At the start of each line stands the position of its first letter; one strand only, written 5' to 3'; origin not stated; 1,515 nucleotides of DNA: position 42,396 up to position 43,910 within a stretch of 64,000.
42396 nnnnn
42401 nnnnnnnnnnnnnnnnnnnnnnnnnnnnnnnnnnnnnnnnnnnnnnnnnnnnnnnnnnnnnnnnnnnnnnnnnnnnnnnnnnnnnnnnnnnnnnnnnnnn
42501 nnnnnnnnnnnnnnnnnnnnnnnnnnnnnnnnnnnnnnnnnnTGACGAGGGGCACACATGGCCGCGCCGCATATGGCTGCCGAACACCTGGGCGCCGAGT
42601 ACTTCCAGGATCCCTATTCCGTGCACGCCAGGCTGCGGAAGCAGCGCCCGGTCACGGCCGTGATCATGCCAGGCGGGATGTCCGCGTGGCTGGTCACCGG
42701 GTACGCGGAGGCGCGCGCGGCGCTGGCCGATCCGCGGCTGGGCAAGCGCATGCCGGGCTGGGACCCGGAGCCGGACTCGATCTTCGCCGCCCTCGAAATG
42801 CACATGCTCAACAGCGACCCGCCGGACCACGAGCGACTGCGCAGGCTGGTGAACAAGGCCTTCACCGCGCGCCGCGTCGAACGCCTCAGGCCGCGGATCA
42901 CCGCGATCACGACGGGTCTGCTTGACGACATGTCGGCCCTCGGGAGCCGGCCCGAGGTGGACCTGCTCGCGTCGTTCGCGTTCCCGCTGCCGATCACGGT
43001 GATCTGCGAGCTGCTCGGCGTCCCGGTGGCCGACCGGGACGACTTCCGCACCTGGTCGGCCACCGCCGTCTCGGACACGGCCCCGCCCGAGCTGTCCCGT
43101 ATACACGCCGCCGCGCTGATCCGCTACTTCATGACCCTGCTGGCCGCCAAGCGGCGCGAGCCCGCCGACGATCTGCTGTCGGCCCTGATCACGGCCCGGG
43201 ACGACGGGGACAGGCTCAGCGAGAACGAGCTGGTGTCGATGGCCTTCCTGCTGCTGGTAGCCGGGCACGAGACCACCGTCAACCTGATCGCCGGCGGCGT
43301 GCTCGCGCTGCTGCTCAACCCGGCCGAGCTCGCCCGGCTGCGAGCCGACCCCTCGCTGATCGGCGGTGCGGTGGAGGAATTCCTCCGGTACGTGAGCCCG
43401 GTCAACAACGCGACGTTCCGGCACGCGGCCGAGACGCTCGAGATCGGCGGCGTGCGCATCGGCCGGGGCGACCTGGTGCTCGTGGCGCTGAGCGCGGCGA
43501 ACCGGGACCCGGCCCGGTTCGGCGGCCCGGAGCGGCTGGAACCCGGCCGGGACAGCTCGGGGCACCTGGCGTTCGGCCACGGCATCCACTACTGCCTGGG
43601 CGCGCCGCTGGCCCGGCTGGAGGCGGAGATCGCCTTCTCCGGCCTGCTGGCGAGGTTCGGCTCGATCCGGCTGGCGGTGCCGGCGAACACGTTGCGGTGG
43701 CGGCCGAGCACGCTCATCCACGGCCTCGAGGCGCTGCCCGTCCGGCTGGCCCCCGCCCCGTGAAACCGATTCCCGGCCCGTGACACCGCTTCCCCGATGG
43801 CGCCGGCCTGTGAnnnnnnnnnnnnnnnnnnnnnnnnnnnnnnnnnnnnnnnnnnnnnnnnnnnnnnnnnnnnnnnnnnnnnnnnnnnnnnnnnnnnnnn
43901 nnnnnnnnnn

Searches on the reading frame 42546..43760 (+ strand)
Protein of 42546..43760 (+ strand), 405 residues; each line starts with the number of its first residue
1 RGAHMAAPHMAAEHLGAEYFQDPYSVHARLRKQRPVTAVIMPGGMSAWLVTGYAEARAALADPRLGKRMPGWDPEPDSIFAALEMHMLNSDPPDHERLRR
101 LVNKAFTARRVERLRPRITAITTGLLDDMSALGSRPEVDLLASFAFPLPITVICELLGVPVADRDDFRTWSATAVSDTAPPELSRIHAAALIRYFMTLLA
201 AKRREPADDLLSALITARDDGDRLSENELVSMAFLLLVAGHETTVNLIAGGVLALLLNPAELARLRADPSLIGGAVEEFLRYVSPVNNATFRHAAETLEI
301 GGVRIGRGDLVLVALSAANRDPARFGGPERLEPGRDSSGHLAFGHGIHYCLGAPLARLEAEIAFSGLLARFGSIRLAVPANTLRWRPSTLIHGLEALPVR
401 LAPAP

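Call 73: search_protein_families(library=pfam, proteins=[window:42546-43760:+], max_evalue=0.00001)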
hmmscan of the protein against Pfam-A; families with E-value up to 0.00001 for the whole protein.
window:42546-43760:+ (405 aa): 1 family
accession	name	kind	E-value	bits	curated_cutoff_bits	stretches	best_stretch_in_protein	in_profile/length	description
PF00067.27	p450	-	6.9e-27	94.8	22.8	1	206-371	237-432/462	Cytochrome P450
